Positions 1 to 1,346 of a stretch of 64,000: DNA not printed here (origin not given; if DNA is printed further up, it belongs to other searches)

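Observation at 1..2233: Lidless Hsp70-like ATPase, MIDAS vWA protein and small 2-TM protein: a tightly coupled module next to an xis/int cassette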

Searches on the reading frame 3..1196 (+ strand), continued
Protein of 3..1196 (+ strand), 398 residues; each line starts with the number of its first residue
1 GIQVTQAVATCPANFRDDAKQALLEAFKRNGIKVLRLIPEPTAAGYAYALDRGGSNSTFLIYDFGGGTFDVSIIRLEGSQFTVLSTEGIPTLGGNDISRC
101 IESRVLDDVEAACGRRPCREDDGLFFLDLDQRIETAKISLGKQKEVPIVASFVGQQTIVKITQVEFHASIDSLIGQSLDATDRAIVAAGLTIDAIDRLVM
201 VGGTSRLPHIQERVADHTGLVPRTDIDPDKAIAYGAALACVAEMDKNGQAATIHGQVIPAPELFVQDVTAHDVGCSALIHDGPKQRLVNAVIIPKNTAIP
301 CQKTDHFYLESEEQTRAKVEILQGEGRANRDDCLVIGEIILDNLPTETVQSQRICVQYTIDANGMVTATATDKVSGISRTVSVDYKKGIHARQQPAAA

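Call 17: search_protein_families(library=pfam, proteins=[P0001, L001:7578-8981:-], max_evalue=0.1)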
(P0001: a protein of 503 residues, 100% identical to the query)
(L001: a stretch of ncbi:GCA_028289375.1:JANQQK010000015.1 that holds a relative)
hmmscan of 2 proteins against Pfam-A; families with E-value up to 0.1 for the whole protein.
P0001 (503 aa): 5 families
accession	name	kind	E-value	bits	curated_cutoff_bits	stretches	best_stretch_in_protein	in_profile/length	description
PF00012.26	HSP70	-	3.3e-83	280.3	20.6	2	81-495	105-503/599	Hsp70 protein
PF06723.19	MreB_Mbl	-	6.4e-11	42.1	27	1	90-344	74-318/327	MreB/Mbl protein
PF02782.22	FGGY_C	-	0.0014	18.9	27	1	296-346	146-195/198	FGGY family of carbohydrate kinases, C-terminal domain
PF08841.16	DDR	-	0.031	13.7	24.6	0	154-188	125-159/328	Diol dehydratase reactivase ATPase-like domain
PF00370.27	FGGY_N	-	0.056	13.5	28.8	0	1-40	2-41/245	FGGY family of carbohydrate kinases, N-terminal domain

L001:7578-8981:- (467 aa): 11 families
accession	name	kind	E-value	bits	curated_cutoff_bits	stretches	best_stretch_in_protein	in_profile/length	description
PF00004.35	AAA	-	1.1e-06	29.6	21.2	1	202-275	3-70/131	ATPase family associated with various cellular activities (AAA)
PF13401.12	AAA_22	-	0.00071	20.3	27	1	198-253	6-56/130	AAA domain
PF13191.12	AAA_16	-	0.0071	17.3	32.6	1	191-250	18-85/167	AAA ATPase domain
PF05673.19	DUF815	-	0.011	15.4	23.8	1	164-269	26-114/249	Protein of unknown function (DUF815)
PF24883.2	NPHP3_N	-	0.019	15.6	24.8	1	202-247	27-71/164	Nephrocystin 3, N-terminal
PF13173.12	AAA_14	-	0.023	15.2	27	1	200-273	5-73/129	AAA domain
PF00910.28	RNA_helicase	-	0.034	15.1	21.5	1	200-226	1-27/105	RNA helicase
PF01935.23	DUF87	-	0.053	14.1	23.2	1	199-221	25-47/220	Helicase HerA, central domain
PF13207.12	AAA_17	-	0.065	14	27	0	203-221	1-19/136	AAA domain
PF01443.25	Viral_helicase1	-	0.087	13.1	21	0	201-271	2-68/228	Viral superfamily 1 RNA helicase core domain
PF05729.18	NACHT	-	0.087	13.1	26.7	0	200-244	3-48/167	NACHT domain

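Call 32: search_protein_families(library=pfam, proteins=[L006:4852-6630:+, L006:6624-7103:+, L006:10693-11511:+, L006:11528-12925:-], max_evalue=0.1)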
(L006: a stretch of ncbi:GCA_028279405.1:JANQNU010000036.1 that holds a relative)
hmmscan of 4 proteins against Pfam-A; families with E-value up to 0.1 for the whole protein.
L006:4852-6630:+ (593 aa): 0 families

L006:6624-7103:+ (160 aa): 0 families

L006:10693-11511:+ (273 aa): 1 family
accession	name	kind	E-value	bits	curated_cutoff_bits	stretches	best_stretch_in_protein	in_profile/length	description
PF20003.4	fvmX5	-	0.02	15.2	24.2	1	61-145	79-164/187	FtsH ternary system domain X5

L006:11528-12925:- (465 aa): 1 family
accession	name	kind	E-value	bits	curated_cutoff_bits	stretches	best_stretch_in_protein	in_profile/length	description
PF00589.27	Phage_integrase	-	0.00093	19.4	27.1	1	305-435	56-167/172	Phage integrase family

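Call 33: search_protein_families(library=phrogs, proteins=[L006:4852-6630:+, P0001, L001:9316-9981:+], max_evalue=0.01)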
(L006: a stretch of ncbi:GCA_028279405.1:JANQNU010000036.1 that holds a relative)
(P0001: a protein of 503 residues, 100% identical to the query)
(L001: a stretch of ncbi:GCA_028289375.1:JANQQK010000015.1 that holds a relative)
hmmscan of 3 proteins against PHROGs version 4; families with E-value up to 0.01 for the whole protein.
L006:4852-6630:+ (593 aa): 1 family
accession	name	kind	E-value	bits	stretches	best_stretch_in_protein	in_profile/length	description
phrog_2666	-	head and packaging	0.006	16.3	0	310-396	422-506/555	terminase large subunit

P0001 (503 aa): 3 families
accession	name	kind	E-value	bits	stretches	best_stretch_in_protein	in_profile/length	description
phrog_22485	-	unknown function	1.9e-81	275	1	2-494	5-501/634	-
phrog_22570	-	unknown function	1.5e-07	31.2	1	2-343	8-323/682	-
phrog_691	-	DNA, RNA and nucleotide metabolism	0.00016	21.9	1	137-214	144-220/329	partition protein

L001:9316-9981:+ (222 aa): 0 families

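Call 42: search_protein_families(library=phrogs, proteins=[L002:2713-3138:+, L002:3163-3627:+, L002:3658-3981:+, L002:4028-4468:+, L002:4473-5594:+, L002:5600-6565:+, L002:6565-6840:+, L002:6970-7260:+, L002:10602-10868:+, L002:11331-11558:+], max_evalue=0.01)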
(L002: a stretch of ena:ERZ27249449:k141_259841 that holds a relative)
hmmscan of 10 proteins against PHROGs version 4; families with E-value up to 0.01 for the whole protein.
L002:2713-3138:+ (142 aa): 0 families

L002:3163-3627:+ (155 aa): 0 families

L002:3658-3981:+ (108 aa): 0 families

L002:4028-4468:+ (147 aa): 0 families

L002:4473-5594:+ (374 aa): 0 families

L002:5600-6565:+ (322 aa): 0 families

L002:6565-6840:+ (92 aa): 0 families

L002:6970-7260:+ (97 aa): 1 family
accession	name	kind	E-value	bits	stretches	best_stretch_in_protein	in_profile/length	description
phrog_4766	-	unknown function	5.7e-05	24.6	0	63-95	36-68/73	-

L002:10602-10868:+ (89 aa): 0 families

L002:11331-11558:+ (76 aa): 0 families

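Call 45: search_solved_structures(query=P0001, show_alignments=2, max_evalue=1e-30)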
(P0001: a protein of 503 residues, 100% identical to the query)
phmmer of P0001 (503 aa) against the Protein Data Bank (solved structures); distinct sequences matched with E-value up to 1e-30: 114 (the best 60 are shown).
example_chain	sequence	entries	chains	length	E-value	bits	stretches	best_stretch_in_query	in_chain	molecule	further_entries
4rtf_D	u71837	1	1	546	6.4e-61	209.5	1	2-494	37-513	Chaperone protein DnaK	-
2kho_A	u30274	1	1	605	8.9e-61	209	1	81-495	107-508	Heat shock protein 70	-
6w6e_I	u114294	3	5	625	1.9e-60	208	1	2-494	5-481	Chaperone protein DnaK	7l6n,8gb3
7kru_B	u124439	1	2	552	2.6e-60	207.5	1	81-495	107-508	Chaperone protein DnaK fused with substrate peptide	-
7kzu_A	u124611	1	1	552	2.6e-60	207.5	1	81-495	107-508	Chaperone protein DnaK fused with substrate peptide,Chaperone protein DnaK fused with subs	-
7krw_C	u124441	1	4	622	5.1e-60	206.5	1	81-495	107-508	Chaperone protein DnaK fused with substrate peptide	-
7kzi_A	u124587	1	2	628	5.3e-60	206.5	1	81-495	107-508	Chaperone protein DnaK fused with substrate peptide,Chaperone protein DnaK fused with subs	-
7krt_A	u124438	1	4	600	4e-59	203.6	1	81-495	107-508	Chaperone protein DnaK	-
4b9q_A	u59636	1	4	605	4.2e-59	203.5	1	81-495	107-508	CHAPERONE PROTEIN DNAK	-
7ko2_A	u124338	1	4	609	4.3e-59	203.5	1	81-495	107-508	Chaperone protein DnaK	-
5nro_A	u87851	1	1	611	4.4e-59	203.4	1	81-495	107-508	Chaperone protein DnaK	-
7krv_B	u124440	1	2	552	1.3e-58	201.9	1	81-495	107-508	Chaperone protein DnaK fused with substrate peptide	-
9dvi_B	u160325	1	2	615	1.7e-57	198.2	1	77-488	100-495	Chaperone protein DnaK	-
4jn4_A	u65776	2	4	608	1.9e-57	198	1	81-495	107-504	Chaperone protein DnaK | Hsp70 CHAPERONE DnaK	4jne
2v7y_A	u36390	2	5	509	6.3e-55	189.7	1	2-494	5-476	CHAPERONE PROTEIN DNAK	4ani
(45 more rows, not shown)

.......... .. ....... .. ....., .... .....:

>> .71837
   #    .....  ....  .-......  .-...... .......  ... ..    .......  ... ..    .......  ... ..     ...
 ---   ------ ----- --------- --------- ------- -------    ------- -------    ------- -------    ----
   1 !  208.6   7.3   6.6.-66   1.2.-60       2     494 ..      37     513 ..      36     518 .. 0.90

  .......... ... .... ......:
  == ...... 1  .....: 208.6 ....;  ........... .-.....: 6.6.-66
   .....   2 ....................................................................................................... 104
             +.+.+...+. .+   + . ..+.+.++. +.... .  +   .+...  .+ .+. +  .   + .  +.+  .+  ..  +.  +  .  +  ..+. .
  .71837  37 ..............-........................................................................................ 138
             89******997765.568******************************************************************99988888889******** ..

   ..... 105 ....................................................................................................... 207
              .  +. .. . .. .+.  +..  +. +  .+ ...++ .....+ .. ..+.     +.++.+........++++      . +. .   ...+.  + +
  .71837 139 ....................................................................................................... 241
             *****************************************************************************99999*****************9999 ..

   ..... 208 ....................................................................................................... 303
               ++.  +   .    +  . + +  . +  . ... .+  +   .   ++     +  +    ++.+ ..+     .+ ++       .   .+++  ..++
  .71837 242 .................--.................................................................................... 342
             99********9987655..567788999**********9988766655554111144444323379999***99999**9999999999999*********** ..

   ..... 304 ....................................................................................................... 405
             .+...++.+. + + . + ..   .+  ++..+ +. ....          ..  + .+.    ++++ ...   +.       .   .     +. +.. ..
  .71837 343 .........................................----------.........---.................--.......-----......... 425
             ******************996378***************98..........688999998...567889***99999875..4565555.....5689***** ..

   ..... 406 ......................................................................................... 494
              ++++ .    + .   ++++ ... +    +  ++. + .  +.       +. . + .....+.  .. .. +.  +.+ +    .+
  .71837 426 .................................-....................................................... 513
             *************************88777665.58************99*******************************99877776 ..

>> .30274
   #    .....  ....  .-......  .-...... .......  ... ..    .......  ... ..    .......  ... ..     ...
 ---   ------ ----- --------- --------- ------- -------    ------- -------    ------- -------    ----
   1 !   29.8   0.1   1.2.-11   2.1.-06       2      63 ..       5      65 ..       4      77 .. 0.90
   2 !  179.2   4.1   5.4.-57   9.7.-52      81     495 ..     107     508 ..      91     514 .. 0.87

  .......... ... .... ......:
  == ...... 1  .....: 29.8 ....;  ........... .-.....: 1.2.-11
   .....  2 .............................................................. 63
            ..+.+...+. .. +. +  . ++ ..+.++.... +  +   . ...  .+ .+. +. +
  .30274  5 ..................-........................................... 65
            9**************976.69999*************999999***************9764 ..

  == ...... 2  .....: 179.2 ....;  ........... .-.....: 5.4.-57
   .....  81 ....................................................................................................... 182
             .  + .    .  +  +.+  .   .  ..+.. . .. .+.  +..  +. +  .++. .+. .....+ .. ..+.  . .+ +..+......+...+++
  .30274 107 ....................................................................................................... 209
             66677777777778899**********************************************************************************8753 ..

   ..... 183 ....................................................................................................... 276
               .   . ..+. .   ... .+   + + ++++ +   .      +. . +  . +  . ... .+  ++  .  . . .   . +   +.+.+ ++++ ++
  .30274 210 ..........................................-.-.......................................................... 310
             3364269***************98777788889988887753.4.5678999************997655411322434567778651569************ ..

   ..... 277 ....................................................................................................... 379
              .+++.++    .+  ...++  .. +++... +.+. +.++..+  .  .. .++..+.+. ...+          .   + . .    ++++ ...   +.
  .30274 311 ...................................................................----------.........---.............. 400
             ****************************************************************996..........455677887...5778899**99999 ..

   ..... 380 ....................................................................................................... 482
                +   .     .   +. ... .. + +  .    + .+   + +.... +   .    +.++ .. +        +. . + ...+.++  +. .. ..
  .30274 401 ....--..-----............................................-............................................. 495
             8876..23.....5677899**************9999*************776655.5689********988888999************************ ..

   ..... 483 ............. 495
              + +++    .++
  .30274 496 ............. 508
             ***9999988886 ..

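Call 55: list_cluster_members(proteins=[P0001, P0121, P0338])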
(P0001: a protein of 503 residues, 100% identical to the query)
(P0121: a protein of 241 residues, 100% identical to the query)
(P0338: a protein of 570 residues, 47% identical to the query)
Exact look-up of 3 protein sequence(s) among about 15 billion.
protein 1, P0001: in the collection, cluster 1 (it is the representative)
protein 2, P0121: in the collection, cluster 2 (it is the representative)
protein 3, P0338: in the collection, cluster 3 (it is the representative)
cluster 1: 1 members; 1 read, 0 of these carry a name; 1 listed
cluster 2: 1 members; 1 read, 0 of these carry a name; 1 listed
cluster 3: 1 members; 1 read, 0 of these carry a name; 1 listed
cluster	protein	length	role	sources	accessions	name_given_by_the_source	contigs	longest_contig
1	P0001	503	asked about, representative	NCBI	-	-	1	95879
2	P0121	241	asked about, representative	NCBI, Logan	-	-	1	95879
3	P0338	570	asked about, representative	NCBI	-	-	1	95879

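Call 56: find_encoding_contigs(protein=P0003, flank=10000, max_places=2)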
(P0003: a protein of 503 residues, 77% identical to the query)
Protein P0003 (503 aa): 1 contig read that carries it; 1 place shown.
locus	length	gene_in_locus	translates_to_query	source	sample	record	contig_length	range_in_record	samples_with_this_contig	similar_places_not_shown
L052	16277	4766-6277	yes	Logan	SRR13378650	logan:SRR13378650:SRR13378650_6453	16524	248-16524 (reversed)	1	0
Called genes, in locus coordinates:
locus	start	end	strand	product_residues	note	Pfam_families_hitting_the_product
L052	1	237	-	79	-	?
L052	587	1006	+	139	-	-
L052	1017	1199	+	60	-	-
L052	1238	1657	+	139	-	-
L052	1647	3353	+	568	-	-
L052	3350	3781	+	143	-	-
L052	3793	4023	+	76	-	-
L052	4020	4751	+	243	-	PF01025:GrpE (weak)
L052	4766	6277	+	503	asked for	PF00012:HSP70, PF06723:MreB_Mbl (faint)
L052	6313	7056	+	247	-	PF00092:VWA, PF04056:Ssl1 (weak), PF13519:VWA_2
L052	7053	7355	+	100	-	-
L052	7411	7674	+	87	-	PF12728:HTH_17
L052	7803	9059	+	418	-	PF00589:Phage_integrase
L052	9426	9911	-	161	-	PF04297:UPF0122 (weak), PF08281:Sigma70_r4_2 (weak), PF04545:Sigma70_r4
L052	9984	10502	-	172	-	-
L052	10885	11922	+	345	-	-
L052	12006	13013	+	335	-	PF04392:ABC_sub_bind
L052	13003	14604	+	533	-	PF00005:ABC_tran, PF13304:AAA_21 (faint)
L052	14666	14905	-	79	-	-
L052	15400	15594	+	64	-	-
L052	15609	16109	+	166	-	-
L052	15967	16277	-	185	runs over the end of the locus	?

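Call 81: search_protein_families(library=pfam, proteins=[L052:587-1003:+, L052:1238-1654:+, L052:4020-4748:+], max_evalue=0.05)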
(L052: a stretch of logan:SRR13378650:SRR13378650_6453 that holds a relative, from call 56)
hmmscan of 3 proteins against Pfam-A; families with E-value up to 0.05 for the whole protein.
L052:587-1003:+ (139 aa): 0 families

L052:1238-1654:+ (139 aa): 1 family
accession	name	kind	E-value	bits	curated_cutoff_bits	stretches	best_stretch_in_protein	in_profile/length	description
PF24734.1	DUF7685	-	0.00045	20.5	27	1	81-118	3-40/43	Domain of unknown function (DUF7685)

L052:4020-4748:+ (243 aa): 1 family
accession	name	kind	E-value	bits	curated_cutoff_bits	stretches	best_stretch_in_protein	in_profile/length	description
PF01025.24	GrpE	-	3.1e-06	27.4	25.8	1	67-233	8-163/165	GrpE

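Call 87: search_protein_families(library=padloc, proteins=[L052:1647-3350:+, L052:4020-4748:+, L001:7578-8981:-], max_evalue=0.01)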
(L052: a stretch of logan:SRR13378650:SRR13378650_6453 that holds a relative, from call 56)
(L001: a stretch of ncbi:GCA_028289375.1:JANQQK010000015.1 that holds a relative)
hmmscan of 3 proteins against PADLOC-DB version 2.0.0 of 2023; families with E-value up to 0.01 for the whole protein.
L052:1647-3350:+ (568 aa): 5 families
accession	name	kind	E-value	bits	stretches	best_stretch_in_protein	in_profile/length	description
PDLC04140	mad8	-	1.4e-14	52.4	1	73-380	4-267/314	mads_8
PDLC01055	HerA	-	0.00011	19.1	1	83-123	148-188/532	Type III coevolved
PDLC02806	SspH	-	0.00013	17.6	1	77-117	1515-1562/1766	SspH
PDLC02684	DndH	-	0.0037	12.8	1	93-210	1368-1494/1715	DndH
PDLC00915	TRIP13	-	0.0038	14.7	1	91-122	62-93/302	TRIP13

L052:4020-4748:+ (243 aa): 0 families

L001:7578-8981:- (467 aa): 1 family
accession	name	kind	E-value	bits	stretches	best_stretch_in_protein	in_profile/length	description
PDLC04787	PDC-S01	-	0.0027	14.6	1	182-271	12-101/412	-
